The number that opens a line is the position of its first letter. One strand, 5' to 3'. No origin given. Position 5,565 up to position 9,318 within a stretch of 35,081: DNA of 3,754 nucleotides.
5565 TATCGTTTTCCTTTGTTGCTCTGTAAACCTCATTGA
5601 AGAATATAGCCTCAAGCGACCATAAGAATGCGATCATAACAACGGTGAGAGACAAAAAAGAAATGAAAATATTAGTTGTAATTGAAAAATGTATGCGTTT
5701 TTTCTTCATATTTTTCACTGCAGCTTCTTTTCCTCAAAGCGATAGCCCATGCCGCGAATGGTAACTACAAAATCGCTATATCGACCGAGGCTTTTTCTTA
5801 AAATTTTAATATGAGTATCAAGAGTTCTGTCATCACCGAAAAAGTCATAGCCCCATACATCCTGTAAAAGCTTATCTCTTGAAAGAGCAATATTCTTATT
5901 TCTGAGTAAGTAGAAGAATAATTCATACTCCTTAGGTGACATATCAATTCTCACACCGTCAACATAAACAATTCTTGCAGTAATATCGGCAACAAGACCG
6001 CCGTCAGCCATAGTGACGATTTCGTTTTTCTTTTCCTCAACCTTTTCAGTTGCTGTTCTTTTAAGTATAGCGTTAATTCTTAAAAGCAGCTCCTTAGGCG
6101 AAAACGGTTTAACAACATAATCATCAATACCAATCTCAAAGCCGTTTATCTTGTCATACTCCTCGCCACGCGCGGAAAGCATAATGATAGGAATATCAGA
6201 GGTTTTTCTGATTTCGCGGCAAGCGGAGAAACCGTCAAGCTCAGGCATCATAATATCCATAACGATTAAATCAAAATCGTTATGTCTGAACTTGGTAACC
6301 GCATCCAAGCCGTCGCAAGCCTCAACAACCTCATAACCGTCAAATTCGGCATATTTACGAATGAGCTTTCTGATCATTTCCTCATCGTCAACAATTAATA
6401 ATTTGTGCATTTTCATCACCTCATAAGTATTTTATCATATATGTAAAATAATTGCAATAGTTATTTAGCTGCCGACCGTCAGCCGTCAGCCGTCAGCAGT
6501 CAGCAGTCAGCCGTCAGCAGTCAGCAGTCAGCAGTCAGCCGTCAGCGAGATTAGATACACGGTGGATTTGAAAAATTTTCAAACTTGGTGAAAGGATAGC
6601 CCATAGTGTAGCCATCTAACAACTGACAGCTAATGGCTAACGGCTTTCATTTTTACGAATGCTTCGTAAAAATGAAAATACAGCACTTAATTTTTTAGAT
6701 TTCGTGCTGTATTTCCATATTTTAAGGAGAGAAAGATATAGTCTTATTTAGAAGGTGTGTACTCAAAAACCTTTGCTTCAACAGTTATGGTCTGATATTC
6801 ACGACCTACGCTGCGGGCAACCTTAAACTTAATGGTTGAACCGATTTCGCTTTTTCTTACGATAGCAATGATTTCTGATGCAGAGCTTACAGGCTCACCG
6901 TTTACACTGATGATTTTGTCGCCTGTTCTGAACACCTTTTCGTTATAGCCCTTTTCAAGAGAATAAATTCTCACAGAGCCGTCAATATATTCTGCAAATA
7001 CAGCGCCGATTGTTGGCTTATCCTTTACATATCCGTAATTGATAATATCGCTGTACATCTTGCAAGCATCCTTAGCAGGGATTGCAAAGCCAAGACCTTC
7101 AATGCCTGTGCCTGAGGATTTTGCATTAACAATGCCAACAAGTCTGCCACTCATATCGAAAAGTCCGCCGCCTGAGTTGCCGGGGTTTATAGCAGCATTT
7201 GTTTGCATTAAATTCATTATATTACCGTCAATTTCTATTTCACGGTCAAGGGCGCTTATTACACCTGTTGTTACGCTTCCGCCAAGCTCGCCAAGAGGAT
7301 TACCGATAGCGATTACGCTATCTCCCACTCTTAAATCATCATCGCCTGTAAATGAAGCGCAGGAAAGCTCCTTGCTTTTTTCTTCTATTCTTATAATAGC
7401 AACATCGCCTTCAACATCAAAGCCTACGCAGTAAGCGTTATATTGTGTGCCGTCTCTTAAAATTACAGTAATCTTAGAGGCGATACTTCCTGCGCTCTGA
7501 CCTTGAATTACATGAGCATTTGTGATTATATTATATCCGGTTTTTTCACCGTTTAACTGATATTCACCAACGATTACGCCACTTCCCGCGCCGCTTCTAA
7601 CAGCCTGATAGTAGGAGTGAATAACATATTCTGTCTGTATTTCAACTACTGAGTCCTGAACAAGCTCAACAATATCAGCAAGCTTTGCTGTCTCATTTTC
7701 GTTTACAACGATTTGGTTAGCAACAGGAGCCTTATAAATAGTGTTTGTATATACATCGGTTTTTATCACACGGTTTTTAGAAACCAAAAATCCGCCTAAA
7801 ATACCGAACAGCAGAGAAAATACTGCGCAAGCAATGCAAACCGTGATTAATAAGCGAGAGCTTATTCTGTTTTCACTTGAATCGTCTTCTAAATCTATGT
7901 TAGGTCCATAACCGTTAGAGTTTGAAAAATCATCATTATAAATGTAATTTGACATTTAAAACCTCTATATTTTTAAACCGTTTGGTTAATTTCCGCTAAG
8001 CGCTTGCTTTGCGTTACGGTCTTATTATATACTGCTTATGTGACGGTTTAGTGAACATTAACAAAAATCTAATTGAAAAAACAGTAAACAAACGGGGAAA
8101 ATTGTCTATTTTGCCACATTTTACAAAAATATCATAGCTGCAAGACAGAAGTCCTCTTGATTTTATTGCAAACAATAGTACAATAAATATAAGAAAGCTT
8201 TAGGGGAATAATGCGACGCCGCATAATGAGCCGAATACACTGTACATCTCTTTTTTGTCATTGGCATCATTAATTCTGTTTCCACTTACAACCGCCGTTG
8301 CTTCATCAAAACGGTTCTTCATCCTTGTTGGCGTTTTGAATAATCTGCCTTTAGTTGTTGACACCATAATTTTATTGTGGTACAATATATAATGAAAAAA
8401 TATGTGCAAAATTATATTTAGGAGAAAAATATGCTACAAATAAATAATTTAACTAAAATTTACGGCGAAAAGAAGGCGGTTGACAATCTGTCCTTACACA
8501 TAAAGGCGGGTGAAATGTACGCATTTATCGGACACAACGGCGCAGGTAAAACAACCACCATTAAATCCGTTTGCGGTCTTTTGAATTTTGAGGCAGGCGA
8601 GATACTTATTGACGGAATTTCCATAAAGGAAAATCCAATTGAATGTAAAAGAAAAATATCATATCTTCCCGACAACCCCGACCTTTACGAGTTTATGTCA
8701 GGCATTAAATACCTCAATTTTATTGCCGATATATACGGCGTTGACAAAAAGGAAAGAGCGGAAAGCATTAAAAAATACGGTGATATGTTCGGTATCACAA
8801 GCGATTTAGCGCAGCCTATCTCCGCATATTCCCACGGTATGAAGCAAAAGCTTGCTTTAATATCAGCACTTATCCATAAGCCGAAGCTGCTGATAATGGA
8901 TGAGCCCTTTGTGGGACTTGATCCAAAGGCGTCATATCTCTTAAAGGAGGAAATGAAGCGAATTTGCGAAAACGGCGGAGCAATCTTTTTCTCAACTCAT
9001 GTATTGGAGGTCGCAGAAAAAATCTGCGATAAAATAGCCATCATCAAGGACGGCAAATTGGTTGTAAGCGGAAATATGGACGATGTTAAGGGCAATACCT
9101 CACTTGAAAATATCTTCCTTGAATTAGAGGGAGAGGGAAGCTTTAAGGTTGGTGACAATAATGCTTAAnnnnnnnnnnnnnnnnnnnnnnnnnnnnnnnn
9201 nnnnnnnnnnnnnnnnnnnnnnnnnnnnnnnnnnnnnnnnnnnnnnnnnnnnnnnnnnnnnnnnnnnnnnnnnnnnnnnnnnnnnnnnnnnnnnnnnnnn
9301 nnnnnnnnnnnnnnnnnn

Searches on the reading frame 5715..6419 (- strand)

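Call 12: search_protein_families(library=ncbifam, proteins=[window:5715-6419:-])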
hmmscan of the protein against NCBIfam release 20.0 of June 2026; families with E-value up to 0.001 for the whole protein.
window:5715-6419:- (234 aa): 99 families (the best 25 are shown)
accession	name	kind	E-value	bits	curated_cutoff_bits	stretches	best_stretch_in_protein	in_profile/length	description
NF045944.1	ResRegRpaBCyano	equivalog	2e-63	213.8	330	1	8-229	1-228/229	response regulator transcription factor RpaB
TIGR02154.1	PhoB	equivalog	2.2e-61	207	296.2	1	5-229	3-226/226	phosphate regulon transcriptional regulator PhoB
NF040534.1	resp_reg_YycF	equivalog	8.7e-60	201.9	340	1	6-230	2-229/231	response regulator YycF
NF053854.1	RespRegPhoBBctds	equivalog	1.2e-58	198.2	270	1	7-229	1-225/225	two-component system response regulator PhoB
NF041733.1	resp_reg_CseB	equivalog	1.2e-58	198.1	350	1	6-229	2-227/228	two-component system response regulator CseB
NF040689.1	MtrAB_MtrA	equivalog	5.9e-56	189.2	300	1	7-227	1-217/219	MtrAB system response regulator MtrA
NF033117.2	vanR_ACDEGLN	exception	5e-54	183.3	350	1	7-229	1-226/226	VanR-ABDEGLN family response regulator transcription factor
NF041209.1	resp_regPieR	equivalog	2e-53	181.4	450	1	6-231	2-230/231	two component system response regulator PieR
NF033120.0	vanR_FM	exception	2.4e-53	181.1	460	1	2-229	1-230/231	vancomycin resistance response regulator transcription factor, VanR-F/VanR-M family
NF008296.0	PRK11083.1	equivalog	2e-52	177.9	273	1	2-229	1-226/228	two-component system response regulator CreB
NF007982.1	PRK10710.1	equivalog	2.2e-49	168.2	380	1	3-231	6-230/235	envelope stress response regulator BaeR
NF007005.1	PRK09468.1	equivalog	3.4e-49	167.4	331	1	4-228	3-231/237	osmolarity response regulator transcription factor OmpR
NF007546.0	PRK10161.1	equivalog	2.2e-48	164.8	471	1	5-229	3-226/229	phosphate response regulator transcription factor PhoB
NF008378.0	PRK11173.1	equivalog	4.2e-45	153.9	334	1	2-229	1-233/238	two-component system response regulator ArcA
NF000402.1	vanR-B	exception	1.5e-44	152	480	1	6-230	4-218/219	vancomycin resistance response regulator transcription factor VanR-B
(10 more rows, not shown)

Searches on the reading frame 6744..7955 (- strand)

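Call 12: search_protein_families(library=ncbifam, proteins=[window:6744-7955:-])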
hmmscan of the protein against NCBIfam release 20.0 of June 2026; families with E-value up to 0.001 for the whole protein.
window:6744-7955:- (403 aa): 14 families
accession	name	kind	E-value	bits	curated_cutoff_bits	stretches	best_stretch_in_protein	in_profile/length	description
TIGR02037.1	degP_htrA_DO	subfamily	1.5e-55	188.9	416.2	1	119-393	57-328/434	Do family serine endopeptidase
NF047968.1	SerProtHtrA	equivalog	2.1e-46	158.9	470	1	44-317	8-268/357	serine protease HtrA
NF041521.1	HhoA_HhoB_HtrA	equivalog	4.2e-45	154.5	450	2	113-317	48-235/335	HhoA/HhoB/HtrA family serine endopeptidase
NF050055.1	SerProtHtrAMycob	equivalog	4.3e-41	141.3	800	1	42-387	158-492/502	serine protease HtrA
NF007526.1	PRK10139.1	equivalog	1.6e-37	129.3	756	1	121-385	90-352/456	serine endoprotease DegQ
NF008189.1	PRK10942.1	equivalog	5.5e-36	124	720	1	123-382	114-371/477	serine endoprotease DegP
TIGR02038.1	protease_degS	equivalog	1.1e-35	123.4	422.95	1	63-385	19-339/351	outer membrane-stress sensor serine endopeptidase DegS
NF053637.1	SerProtHtrAspr2045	equivalog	2.8e-35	122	650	1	41-318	15-295/394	serine protease HtrA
NF008147.1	PRK10898.1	equivalog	3.4e-33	115.3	408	1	87-399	42-350/352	outer membrane-stress sensor serine endopeptidase DegS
NF040960.1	MamE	equivalog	7.7e-31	107.4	800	1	122-307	122-296/659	magnetosome formation protease MamE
NF033740.0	MarP_fam_protase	equivalog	2.3e-18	66.4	250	1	81-297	175-370/390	MarP family serine protease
NF040961.1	MamO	equivalog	1.4e-13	50.1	800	1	52-311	39-274/648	magnetosome protein MamO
NF040533.1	endo_SpGH101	exception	8.3e-05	19.9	2900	1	183-291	235-337/1962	SpGH101 family endo-alpha-N-acetylgalactosaminidase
NF045847.1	MGA1079_SerProt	subfamily_domain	0.00052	18.4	400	0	213-282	782-847/903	MGA_1079 family surface serine endopeptidase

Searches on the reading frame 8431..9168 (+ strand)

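Call 12: search_protein_families(library=ncbifam, proteins=[window:8431-9168:+])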
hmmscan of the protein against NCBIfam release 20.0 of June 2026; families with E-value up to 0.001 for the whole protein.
window:8431-9168:+ (245 aa): 187 families (the best 25 are shown)
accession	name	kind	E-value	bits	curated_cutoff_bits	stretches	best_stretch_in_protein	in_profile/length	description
TIGR03522.1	GldA_ABC_ATP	equivalog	5.5e-56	190.2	402.6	1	2-233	3-233/301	gliding motility-associated ABC transporter ATP-binding subunit GldA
TIGR01188.1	drrA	subfamily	3.7e-55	187.3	312.45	1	9-224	1-216/302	daunorubicin resistance ABC transporter, ATP-binding protein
TIGR03740.1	galliderm_ABC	subfamily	9.4e-46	156.3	309.75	1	2-231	1-220/223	lantibiotic protection ABC transporter ATP-binding subunit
NF033858.1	ABC2_perm_RbbA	equivalog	1.5e-45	155.5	1050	1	3-231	268-499/909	ribosome-associated ATPase/putative transporter RbbA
TIGR03864.1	PQQ_ABC_ATP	hypoth_equivalog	8.2e-42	143.3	302.25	1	2-230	2-233/236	ABC transporter, ATP-binding subunit, PQQ-dependent alcohol dehydrogenase system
NF010060.0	PRK13537.1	equivalog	1.4e-41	142.5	521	1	2-216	16-230/314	nodulation factor ABC transporter ATP-binding protein NodI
TIGR04406.1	LPS_export_lptB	equivalog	3.9e-40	137.6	240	1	2-230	2-233/239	LPS export ABC transporter ATP-binding protein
NF010059.0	PRK13536.1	equivalog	1e-37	129.7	549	1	3-218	45-260/342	nodulation factor ABC transporter ATP-binding protein NodI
TIGR01186.1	proV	subfamily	9.6e-37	126.9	326.6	1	11-226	3-224/363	betaine/proline/choline family ABC transporter ATP-binding protein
TIGR01288.1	nodI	equivalog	1.4e-36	126.1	424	1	3-217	6-220/303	nodulation factor ABC transporter ATP-binding protein NodI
TIGR04521.1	ECF_ATPase_2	equivalog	2.4e-36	125.3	330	1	12-228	16-242/279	energy-coupling factor transporter ATPase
NF040840.2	tungstate_WtpC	equivalog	1.1e-35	123.6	440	1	1-221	1-220/347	tungstate ABC transporter ATP-binding protein WtpC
NF047568.1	PSM_export_PmtC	equivalog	3.1e-35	122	375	1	3-220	2-208/290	phenol-soluble modulin export ABC transporter ATP-binding protein PmtC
TIGR02315.1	ABC_phnC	equivalog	1.6e-33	116.1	266.1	1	1-221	1-235/243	phosphonate ABC transporter ATP-binding protein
TIGR03410.1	urea_trans_UrtE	equivalog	1.7e-33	116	285.8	1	2-221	1-221/230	urea ABC transporter ATP-binding subunit UrtE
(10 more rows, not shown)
